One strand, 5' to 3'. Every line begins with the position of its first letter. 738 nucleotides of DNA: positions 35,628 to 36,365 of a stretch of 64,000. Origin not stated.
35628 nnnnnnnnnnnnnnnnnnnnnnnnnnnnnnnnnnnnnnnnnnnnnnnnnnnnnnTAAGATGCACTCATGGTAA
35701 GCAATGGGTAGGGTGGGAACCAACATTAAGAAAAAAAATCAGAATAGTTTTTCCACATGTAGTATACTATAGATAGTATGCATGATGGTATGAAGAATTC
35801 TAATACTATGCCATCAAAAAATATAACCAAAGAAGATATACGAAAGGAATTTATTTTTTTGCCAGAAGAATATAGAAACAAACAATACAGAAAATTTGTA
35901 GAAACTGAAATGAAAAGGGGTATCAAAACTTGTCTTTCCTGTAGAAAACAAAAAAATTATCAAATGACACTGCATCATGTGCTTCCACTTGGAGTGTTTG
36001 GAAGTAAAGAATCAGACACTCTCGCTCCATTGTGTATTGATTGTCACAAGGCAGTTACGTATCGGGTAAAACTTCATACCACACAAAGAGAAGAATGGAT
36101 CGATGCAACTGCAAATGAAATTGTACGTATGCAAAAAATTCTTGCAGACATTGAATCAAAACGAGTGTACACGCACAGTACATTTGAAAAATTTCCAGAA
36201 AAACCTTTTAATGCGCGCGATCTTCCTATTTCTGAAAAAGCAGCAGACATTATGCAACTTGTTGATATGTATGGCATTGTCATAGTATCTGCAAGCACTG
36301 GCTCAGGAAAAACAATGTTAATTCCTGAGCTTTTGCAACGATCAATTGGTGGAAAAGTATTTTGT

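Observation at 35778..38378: HNH nuclease domain fused to the N-terminus of a DEAH/RHA (HrpA-like) helicase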

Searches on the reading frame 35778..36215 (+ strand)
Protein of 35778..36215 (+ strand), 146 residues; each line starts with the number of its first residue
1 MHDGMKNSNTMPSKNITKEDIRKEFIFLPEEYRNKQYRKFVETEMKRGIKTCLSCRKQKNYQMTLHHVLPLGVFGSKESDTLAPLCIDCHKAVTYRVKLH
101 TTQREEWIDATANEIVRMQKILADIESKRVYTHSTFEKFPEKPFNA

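Call 10: search_protein_families(library=pfam, proteins=[window:35778-36215:+], max_evalue=10)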
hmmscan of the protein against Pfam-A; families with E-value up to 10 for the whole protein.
window:35778-36215:+ (146 aa): 6 families
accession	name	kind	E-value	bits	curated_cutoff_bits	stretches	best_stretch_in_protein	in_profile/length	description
PF01844.29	HNH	-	8.5e-05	23.1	21.4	1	52-95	1-46/47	HNH endonuclease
PF14279.12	HNH_5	-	0.00013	22.3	27.5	1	52-101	1-51/56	HNH endonuclease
PF03264.19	Cytochrom_NNT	-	0.0068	16.6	24.1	1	31-96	104-170/174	NapC/NirT cytochrome c family, N-terminal region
PF22113.1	Mtrc-MtrF_II-IV_dom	-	0.056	13.4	30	1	37-106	68-143/176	Outer membrane cytochrome MtrC/MtrF-like, domains II/IV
PF03367.19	Zn_ribbon_ZPR1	-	0.17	11.8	23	0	83-99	6-22/56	ZPR1 zinc-finger domain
PF14522.11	Cytochrome_C7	-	0.4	11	24.8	2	46-91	10-67/67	Cytochrome c7 and related cytochrome c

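Call 11: find_homologous_proteins(query=window:35778-36215:+, max_evalue=10)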
Query window:35778-36215:+: 2 candidates shared short words with the query, none scored E <= 10.

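Call 19: search_solved_structures(query=window:35778-36215:+, max_evalue=10, show_alignments=5)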
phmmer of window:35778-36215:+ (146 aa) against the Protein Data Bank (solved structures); distinct sequences matched with E-value up to 10: 4.
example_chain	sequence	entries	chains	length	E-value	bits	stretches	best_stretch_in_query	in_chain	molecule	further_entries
6ghc_A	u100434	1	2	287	0.013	18.7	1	60-96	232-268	5-methylcytosine-specific restriction enzyme A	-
6me0_C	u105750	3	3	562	0.09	16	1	36-100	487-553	Maturase reverse transcriptase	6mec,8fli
5oen_B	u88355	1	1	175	0.49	13.6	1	99-128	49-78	Signal transducer and activator of transcription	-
4h9d_A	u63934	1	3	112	0.53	13.5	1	39-113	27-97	HNH endonuclease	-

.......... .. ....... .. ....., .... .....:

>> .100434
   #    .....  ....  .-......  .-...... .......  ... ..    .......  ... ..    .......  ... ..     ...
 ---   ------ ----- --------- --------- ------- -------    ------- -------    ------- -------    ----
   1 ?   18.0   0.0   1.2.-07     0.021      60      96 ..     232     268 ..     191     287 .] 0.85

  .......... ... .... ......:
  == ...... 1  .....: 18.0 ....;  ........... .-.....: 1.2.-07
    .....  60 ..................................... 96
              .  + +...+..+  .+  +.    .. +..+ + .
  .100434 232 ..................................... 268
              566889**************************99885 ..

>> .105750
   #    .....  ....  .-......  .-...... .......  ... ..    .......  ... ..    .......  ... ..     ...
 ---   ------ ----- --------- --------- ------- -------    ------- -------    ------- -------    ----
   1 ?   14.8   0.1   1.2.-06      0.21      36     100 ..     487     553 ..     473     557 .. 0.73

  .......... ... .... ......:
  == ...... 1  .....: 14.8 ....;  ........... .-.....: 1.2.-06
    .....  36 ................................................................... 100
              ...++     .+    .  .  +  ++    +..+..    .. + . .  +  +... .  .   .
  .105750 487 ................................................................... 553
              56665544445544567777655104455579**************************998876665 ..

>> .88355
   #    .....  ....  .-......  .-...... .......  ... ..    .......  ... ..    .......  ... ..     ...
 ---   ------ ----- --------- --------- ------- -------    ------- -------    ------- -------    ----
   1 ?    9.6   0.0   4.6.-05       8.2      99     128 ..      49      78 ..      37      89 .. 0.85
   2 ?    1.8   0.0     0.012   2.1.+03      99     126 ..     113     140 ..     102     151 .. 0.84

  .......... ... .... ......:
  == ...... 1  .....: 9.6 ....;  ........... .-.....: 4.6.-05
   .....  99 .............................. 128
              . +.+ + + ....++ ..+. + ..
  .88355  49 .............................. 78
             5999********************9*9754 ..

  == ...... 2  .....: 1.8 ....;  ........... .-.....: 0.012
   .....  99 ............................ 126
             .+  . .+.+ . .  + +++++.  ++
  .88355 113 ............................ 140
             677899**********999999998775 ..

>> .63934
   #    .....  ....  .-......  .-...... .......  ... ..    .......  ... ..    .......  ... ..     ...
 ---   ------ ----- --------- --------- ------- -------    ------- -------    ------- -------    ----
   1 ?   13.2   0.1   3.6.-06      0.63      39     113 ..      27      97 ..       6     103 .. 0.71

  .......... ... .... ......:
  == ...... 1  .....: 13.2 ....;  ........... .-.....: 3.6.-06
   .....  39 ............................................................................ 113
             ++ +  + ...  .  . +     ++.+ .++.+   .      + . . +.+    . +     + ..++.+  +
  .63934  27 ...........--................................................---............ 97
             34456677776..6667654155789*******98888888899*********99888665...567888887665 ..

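Call 20: search_protein_families(library=phrogs, proteins=[window:35778-36215:+], max_evalue=1)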
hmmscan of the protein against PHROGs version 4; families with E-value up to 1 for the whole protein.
window:35778-36215:+ (146 aa): 26 families (the best 25 are shown)
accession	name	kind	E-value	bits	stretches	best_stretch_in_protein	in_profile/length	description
phrog_144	-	DNA, RNA and nucleotide metabolism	9.4e-09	36.2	1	31-119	66-157/175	HNH endonuclease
phrog_119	-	DNA, RNA and nucleotide metabolism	1.1e-06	28.8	1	13-126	170-292/443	HNH endonuclease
phrog_1588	-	unknown function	2.1e-06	28.6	1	51-129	38-117/132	-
phrog_589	-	DNA, RNA and nucleotide metabolism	5.2e-06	27.3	1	32-114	74-159/179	HNH endonuclease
phrog_6050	-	DNA, RNA and nucleotide metabolism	9.9e-06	25.6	1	45-128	307-387/402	HNH endonuclease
phrog_3106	-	DNA, RNA and nucleotide metabolism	6.4e-05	23.8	1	33-105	144-232/252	HNH endonuclease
phrog_2255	-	DNA, RNA and nucleotide metabolism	9.4e-05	23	1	32-132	94-202/211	HNH endonuclease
phrog_2214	-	DNA, RNA and nucleotide metabolism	0.00011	22.5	1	30-120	173-264/429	HNH endonuclease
phrog_5956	-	DNA, RNA and nucleotide metabolism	0.00024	21.8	1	31-102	41-116/138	HNH endonuclease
phrog_7785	-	DNA, RNA and nucleotide metabolism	0.00028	21.9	1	18-98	37-116/147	HNH endonuclease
phrog_7370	-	DNA, RNA and nucleotide metabolism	0.001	20.1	1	45-115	37-106/115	HNH endonuclease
phrog_8660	-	DNA, RNA and nucleotide metabolism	0.0011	20.1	1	46-96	121-179/196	HNH endonuclease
phrog_8446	-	DNA, RNA and nucleotide metabolism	0.0024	18.6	1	33-97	124-199/211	HNH endonuclease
phrog_5718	-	DNA, RNA and nucleotide metabolism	0.0066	16.5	1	33-98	112-178/394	HNH endonuclease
phrog_22514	-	DNA, RNA and nucleotide metabolism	0.0098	17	1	34-106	55-121/187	HNH endonuclease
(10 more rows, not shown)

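Call 32: search_dna_similar(query=window:35778-36215:+, collection=phages, mode=protein, max_evalue=1, max_rows=15)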
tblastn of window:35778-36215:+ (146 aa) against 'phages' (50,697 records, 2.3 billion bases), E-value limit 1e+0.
Records with a match: 23; places in all: 23; records where one place covers at least 80% of the query: 0.
Best place of each record, by identity: <60% 23.
By first word of the organism name: Staphylococcus 12; Leuconostoc 2; Streptomyces 2; uncultured 2; Microbacterium 1; Erysipelothrix 1; TM7 1; Escherichia 1; Terrisporobacter 1.
By host as written in the record: Staphylococcus aureus 7; Leuconostoc mesenteroides WIKIM 0121 2; Streptomyces viridochromogenes DSM40736 2; - 2; Microbacterium foliorum NRRL B-24224 1; Staphylococcus pseudintermedius 14-29-38 1; Staphylococcus aureus ATCC43300 1; Staphylococcus pseudintermedius strain ED99 1; and 6 more.
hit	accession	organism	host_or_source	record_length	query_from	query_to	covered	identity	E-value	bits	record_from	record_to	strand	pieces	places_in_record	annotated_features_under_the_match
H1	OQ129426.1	Staphylococcus phage vB_SauM_JDF86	Staphylococcus aureus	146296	1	94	64%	32.6%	5e-3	42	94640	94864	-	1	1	hypothetical protein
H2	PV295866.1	Staphylococcus phage CIFT_MFB_MRSA13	Staphylococcus aureus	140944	51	121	49%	38.0%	3e-3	42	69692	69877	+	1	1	hypothetical protein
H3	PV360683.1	Staphylococcus phage CIFT_MFB_MRSA16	Staphylococcus aureus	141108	51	121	49%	38.0%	3e-3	42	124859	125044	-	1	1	hypothetical protein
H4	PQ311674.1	Staphylococcus phage CIFT_MFB_MRSA12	Staphylococcus aureus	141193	51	121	49%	38.0%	3e-3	42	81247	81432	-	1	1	hypothetical protein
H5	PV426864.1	Staphylococcus phage CIFT_MFB_MRSA21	Staphylococcus aureus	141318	51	121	49%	38.0%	3e-3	42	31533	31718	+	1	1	hypothetical protein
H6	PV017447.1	Staphylococcus phage CIFT_MFB_MRSA28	Staphylococcus aureus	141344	51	121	49%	38.0%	3e-3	42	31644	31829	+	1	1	hypothetical protein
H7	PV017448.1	Staphylococcus phage CIFT_MFB_MRSA32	Staphylococcus aureus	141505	51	121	49%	38.0%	3e-3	42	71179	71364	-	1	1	HNH endonuclease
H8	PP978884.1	Microbacterium phage Gack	Microbacterium foliorum NRRL B-24224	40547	43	123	55%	28.9%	6e-1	35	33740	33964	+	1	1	50: HNH endonuclease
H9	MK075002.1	Staphylococcus phage phiSP38-1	Staphylococcus pseudintermedius 14-29-38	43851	32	104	50%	32.0%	1e-1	37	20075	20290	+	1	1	hypothetical protein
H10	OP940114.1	Staphylococcus phage vB_SauM_VL10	Staphylococcus aureus ATCC43300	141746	51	109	40%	39.0%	6e-3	41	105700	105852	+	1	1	putative HNH endonuclease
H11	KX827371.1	Staphylococcus phage SpT99F3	Staphylococcus pseudintermedius strain ...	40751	32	96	45%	34.3%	2e-1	37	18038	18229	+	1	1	HNH endonuclease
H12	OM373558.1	Staphylococcus phage vB_SpsX-DS11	Staphylococcus pseudintermedius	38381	32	96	45%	34.3%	2e-1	37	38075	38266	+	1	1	record has no annotation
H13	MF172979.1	Erysipelothrix phage phi1605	Erysipelothrix rhusiopathiae ZJ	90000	16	98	57%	26.5%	5e-3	42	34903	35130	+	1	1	hypothetical protein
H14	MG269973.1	TM7 phage DolZOral124_53_65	candidate division TM7 ...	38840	39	96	40%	37.7%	2e-1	37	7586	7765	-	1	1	hypothetical protein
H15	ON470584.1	Escherichia phage vB_EcoM-689R6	Escherichia coli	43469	44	120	53%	27.4%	3e-1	37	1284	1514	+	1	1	5-methylcytosine-specific restriction enzyme A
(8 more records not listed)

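Call 33: search_dna_similar(query=window:35778-36215:+, collection=plasmids, mode=protein, max_evalue=1, max_rows=15)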
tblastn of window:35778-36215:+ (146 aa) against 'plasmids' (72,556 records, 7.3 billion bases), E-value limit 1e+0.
Records with a match: 8; places in all: 9; records where one place covers at least 80% of the query: 0.
Best place of each record, by identity: <60% 8.
By first word of the organism name: Thermus 2; Klebsiella 1; Staphylococcus 1; Halobacterium 1; Escherichia 1; Halovenus 1; Peptoclostridium 1.
By predicted mobility (MOB-suite, as given by PLSDB): non-mobilizable 8.
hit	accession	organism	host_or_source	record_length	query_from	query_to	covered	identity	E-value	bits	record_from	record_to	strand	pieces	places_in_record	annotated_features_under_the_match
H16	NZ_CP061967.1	Klebsiella pneumoniae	Homo sapiens,whole organism,bile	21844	29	116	60%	29.2%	7e-1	37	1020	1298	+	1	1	record has no annotation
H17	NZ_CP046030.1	Staphylococcus chromogenes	Gallus gallus,swab,bone,lame broiler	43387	32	96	45%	34.3%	5e-1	37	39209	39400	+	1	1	HNH endonuclease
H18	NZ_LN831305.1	Halobacterium hubeiense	-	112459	30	91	42%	33.9%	8e-4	45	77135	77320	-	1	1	HNH endonuclease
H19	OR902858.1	Escherichia coli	-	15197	60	120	42%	31.1%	7e-1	37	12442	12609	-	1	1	mcrA_1: 5-methylcytosine-specific restriction enzyme A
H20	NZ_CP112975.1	Halovenus salina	cell cuture,Isla Bacuta saltern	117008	46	104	40%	31.7%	1e-1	39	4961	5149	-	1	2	HNH endonuclease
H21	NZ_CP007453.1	Peptoclostridium acidaminophilum DSM 3953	black mud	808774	52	96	31%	38.3%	5e-1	37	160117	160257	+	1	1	HNH endonuclease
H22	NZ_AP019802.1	Thermus thermophilus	-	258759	45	95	35%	27.6%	3e-1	38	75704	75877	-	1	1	HNH endonuclease signature motif containing protein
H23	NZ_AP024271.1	Thermus thermophilus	-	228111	45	95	35%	27.6%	3e-1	38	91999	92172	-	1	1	HNH endonuclease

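Call 36: get_annotated_region(hit=H7, flank=400)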
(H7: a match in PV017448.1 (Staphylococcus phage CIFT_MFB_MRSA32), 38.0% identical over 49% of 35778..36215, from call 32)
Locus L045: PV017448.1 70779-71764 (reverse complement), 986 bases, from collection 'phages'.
description: Staphylococcus phage CIFT_MFB_MRSA32, complete genome.
organism: Staphylococcus phage CIFT_MFB_MRSA32 (NCBI taxid 3398204)
taxonomy: Viruses; Duplodnaviria; Heunggongvirae; Uroviricota; Caudoviricetes; Herelleviridae; Twortvirinae; Silviavirus
host: Staphylococcus aureus; source: sewage; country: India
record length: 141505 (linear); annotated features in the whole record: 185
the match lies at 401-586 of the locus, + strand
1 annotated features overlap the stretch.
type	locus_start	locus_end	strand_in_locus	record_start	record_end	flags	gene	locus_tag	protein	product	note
CDS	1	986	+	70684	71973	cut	-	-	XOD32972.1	HNH endonuclease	-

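Call 37: get_annotated_region(hit=H18, flank=400)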
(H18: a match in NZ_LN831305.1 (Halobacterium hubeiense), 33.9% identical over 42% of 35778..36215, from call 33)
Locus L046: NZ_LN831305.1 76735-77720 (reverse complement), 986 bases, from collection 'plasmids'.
description: Halobacterium hubeiense strain JI20-1 plasmid pSTJ003, complete sequence
organism: Halobacterium hubeiense (NCBI taxid 1407499)
taxonomy: Archaea; Euryarchaeota; Halobacteria; Halobacteriales; Halobacteriaceae; Halobacterium; Halobacterium hubeiense
host: -; source: -; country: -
typing (MOB-suite, as given by PLSDB): non-mobilizable
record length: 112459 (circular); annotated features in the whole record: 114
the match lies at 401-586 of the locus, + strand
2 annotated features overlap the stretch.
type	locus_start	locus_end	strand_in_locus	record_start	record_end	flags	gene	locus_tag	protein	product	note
CDS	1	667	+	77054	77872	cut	-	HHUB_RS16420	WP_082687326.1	HNH endonuclease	-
CDS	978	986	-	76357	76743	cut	-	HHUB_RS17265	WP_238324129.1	helix-turn-helix domain-containing protein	GO:0006355 - regulation of DNA-templated transcription [Evidence IEA]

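Call 38: get_annotated_region(hit=H1, flank=400)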
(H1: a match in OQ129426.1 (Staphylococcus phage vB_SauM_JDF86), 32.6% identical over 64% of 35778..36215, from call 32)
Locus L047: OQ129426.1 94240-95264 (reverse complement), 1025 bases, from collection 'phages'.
description: Staphylococcus phage vB_SauM_JDF86, complete genome.
organism: Staphylococcus phage vB_SauM_JDF86 (NCBI taxid 3038179)
taxonomy: Viruses; Duplodnaviria; Heunggongvirae; Uroviricota; Caudoviricetes; Herelleviridae; Twortvirinae; Baoshanvirus
host: Staphylococcus aureus; source: sewage; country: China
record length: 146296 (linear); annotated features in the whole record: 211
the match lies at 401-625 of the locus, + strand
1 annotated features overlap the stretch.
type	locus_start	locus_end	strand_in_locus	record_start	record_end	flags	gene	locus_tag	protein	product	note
CDS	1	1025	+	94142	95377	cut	-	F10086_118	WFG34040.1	hypothetical protein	hypothetical protein CST143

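Call 39: get_annotated_region(hit=H13, flank=400)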
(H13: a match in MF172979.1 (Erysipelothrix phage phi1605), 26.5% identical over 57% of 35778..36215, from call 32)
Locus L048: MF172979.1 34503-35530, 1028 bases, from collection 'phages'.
description: Erysipelothrix phage phi1605, complete genome.
organism: Erysipelothrix phage phi1605 (NCBI taxid 2006938)
taxonomy: Viruses; Duplodnaviria; Heunggongvirae; Uroviricota; Caudoviricetes
host: Erysipelothrix rhusiopathiae ZJ; source: swine; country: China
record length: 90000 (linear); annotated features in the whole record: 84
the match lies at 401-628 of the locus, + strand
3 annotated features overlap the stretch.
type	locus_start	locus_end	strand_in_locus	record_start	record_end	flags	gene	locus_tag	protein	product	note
CDS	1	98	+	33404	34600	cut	-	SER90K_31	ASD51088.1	S-adenosylmethionine synthetase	S-AdoMet-synt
CDS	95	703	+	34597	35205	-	-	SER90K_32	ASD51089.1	hypothetical protein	-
CDS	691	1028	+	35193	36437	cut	amt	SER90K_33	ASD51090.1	adenine-specific methyltransferase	-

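Call 56: predict_structure(alignment_id=A3)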
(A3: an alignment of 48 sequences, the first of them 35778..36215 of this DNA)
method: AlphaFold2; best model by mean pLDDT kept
length: 146 residues; sequences in the alignment: 48
mean_pLDDT: 72.5   pTM: 0.45
mean pLDDT of the five models: 72.5, 72.4, 67.9, 67.1, 63.1
residues with pLDDT >= 90: 19; 70-90: 66; 50-70: 47; < 50: 14
segments of 3 or more residues with pLDDT < 50: 2-4, 10-13
pLDDT, mean of each block of 10 residues (from residue 1): 54 53 53 71 72 79 71 68 82 81 83 94 92 62 74
secondary structure, 60 per line:
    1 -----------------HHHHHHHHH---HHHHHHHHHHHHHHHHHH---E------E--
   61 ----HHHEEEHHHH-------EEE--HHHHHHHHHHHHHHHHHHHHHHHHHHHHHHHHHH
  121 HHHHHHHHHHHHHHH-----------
elements in order: H18-26 H30-47 E68-70 H71-74 E82-84 H87-135
